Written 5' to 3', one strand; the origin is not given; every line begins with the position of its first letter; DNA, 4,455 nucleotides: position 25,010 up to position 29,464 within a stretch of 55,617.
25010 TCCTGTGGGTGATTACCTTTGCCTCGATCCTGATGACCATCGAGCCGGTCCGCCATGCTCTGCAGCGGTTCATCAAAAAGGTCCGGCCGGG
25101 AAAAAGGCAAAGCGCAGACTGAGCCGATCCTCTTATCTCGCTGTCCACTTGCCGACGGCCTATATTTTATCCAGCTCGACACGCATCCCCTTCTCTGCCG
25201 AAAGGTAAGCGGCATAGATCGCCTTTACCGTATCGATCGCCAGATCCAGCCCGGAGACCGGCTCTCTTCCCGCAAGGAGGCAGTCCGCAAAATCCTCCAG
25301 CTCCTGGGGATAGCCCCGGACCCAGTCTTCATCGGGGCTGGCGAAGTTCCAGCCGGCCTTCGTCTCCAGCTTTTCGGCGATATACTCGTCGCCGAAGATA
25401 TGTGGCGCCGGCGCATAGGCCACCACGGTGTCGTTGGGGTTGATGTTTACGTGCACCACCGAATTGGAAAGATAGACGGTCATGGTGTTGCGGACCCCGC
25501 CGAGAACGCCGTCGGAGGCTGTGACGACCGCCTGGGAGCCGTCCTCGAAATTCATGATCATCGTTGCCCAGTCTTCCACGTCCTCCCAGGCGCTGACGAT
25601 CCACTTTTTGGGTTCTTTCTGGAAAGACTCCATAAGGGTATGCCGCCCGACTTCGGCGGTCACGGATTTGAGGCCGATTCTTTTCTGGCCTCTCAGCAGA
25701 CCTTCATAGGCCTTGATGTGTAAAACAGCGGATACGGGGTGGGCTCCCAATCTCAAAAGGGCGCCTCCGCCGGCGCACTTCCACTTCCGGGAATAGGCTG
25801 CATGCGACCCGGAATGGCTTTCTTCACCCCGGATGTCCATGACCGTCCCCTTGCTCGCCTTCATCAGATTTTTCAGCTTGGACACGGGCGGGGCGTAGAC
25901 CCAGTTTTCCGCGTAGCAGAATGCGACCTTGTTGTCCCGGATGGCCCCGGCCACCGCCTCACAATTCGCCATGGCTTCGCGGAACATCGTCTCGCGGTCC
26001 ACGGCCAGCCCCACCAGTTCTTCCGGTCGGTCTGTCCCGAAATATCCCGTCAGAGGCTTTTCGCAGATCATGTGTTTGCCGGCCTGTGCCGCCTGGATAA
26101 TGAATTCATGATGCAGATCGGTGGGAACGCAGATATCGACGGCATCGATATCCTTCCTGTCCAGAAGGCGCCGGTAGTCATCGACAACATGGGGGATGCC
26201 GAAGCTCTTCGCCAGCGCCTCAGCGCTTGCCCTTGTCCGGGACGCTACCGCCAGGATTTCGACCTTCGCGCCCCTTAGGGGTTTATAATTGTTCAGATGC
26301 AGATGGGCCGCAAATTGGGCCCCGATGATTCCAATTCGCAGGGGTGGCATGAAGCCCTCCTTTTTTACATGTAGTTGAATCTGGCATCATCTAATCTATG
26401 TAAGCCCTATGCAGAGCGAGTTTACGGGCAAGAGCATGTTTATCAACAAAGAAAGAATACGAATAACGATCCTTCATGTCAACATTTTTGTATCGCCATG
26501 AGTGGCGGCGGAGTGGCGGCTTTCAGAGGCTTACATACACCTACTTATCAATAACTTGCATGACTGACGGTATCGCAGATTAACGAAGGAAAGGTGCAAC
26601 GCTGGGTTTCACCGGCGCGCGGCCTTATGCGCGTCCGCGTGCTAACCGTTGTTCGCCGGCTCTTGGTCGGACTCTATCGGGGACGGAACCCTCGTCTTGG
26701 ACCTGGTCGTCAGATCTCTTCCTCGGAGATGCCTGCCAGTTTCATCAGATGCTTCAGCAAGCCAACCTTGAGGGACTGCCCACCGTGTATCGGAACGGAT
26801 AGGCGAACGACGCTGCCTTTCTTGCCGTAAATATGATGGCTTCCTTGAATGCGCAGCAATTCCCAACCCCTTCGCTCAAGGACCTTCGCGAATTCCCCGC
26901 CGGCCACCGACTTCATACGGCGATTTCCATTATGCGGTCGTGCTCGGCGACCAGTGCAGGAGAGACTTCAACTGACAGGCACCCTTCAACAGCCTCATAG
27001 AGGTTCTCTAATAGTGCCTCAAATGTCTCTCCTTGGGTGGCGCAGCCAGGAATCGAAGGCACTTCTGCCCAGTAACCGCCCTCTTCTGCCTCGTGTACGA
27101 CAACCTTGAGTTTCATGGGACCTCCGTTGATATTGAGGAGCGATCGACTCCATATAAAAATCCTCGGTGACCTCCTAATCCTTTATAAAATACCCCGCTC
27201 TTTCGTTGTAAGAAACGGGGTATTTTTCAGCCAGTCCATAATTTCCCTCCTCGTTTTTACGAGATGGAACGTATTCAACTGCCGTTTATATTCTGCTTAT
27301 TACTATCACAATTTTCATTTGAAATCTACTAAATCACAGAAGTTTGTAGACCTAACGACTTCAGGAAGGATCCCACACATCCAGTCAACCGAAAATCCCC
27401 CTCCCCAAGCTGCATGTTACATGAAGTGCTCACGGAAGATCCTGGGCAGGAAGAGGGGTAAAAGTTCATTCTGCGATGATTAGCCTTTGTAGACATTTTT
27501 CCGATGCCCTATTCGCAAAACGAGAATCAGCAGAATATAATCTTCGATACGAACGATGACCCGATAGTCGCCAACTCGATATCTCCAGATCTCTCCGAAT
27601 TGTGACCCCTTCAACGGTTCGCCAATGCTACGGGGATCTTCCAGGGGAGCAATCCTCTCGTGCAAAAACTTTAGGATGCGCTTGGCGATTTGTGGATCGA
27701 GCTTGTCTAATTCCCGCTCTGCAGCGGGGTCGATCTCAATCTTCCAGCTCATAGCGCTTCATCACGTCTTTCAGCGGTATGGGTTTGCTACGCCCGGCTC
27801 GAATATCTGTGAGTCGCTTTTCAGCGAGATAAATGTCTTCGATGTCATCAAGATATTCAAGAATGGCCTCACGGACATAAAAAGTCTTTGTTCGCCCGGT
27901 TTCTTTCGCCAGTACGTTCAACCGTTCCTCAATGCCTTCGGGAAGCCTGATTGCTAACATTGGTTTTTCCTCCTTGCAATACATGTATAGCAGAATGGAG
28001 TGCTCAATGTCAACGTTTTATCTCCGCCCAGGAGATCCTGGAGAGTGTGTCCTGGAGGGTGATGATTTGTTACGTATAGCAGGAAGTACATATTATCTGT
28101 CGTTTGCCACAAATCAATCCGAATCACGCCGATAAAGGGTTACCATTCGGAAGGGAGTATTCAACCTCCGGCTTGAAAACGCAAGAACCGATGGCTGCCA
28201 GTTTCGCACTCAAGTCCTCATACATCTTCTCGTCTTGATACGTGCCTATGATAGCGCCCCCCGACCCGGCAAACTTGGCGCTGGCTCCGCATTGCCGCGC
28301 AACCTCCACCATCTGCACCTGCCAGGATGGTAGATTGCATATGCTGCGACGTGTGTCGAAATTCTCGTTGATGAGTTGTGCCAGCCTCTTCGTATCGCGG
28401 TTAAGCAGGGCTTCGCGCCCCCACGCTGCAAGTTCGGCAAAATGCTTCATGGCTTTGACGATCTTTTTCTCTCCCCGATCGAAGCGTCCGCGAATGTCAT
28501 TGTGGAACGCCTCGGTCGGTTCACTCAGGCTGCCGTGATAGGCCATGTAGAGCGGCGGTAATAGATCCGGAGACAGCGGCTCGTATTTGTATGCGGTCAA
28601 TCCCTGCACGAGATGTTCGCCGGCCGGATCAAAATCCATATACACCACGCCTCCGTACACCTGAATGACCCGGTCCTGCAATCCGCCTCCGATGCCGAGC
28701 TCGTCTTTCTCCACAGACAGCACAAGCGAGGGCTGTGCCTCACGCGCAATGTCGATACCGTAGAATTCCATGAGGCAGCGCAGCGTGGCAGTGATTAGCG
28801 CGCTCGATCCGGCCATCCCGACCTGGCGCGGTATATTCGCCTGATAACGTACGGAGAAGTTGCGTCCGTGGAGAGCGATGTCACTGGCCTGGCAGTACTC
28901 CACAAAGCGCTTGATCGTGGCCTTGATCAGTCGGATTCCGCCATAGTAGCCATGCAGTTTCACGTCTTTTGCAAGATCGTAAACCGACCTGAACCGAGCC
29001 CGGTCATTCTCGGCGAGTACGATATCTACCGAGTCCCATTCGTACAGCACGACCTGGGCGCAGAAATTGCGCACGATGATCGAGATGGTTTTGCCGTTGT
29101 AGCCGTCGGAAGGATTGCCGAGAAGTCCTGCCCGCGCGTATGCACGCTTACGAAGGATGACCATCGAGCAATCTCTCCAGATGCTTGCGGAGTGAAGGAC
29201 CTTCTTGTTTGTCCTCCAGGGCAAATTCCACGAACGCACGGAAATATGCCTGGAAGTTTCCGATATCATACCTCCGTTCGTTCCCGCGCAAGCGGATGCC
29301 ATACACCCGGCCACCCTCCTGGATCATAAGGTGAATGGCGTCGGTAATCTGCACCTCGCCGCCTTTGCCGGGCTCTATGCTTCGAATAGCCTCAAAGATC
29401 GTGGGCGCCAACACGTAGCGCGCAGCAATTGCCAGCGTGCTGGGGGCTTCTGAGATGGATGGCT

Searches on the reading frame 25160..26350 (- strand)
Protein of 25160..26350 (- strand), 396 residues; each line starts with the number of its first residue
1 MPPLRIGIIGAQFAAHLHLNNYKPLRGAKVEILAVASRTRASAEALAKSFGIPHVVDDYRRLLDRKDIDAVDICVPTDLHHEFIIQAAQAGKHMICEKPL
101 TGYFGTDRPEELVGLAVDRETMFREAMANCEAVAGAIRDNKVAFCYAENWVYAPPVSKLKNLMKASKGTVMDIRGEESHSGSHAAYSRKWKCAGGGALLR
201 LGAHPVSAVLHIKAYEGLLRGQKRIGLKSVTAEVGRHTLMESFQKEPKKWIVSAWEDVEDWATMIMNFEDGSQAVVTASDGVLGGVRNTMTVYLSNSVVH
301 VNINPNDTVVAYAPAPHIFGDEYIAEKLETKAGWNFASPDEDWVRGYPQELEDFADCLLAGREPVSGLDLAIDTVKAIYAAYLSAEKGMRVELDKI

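Call 38: search_protein_families(library=pfam, proteins=[window:25160-26350:-], max_evalue=0.00001)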
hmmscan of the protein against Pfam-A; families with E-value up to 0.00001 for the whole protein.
window:25160-26350:- (396 aa): 2 families
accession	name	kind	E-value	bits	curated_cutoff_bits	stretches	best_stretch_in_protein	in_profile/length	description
PF01408.29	GFO_IDH_MocA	-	2e-23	83.8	24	1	4-102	1-97/120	Oxidoreductase family, NAD-binding Rossmann fold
PF22725.1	GFO_IDH_MocA_C3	-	6.5e-08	33.1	27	1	168-296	14-120/124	GFO/IDH/MocA C-terminal domain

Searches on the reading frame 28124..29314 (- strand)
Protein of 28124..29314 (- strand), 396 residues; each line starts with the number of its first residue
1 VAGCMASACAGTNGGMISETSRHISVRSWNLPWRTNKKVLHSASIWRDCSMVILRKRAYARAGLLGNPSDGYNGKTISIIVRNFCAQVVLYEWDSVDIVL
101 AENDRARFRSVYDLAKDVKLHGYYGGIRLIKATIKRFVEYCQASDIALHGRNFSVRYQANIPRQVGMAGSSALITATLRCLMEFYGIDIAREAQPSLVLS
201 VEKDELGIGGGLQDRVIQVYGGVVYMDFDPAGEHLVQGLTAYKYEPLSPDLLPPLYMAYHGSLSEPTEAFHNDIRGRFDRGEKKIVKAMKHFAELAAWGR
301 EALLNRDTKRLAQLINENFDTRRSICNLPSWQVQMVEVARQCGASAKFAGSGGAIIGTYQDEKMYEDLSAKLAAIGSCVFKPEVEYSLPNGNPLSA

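Call 38: search_protein_families(library=pfam, proteins=[window:28124-29314:-], max_evalue=0.00001)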
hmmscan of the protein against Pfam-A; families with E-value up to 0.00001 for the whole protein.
window:28124-29314:- (396 aa): 1 family
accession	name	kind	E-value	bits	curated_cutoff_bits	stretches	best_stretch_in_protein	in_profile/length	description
PF00288.32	GHMP_kinases_N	-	1.2e-12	48.3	22.3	1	130-222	3-87/87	GHMP kinases N terminal domain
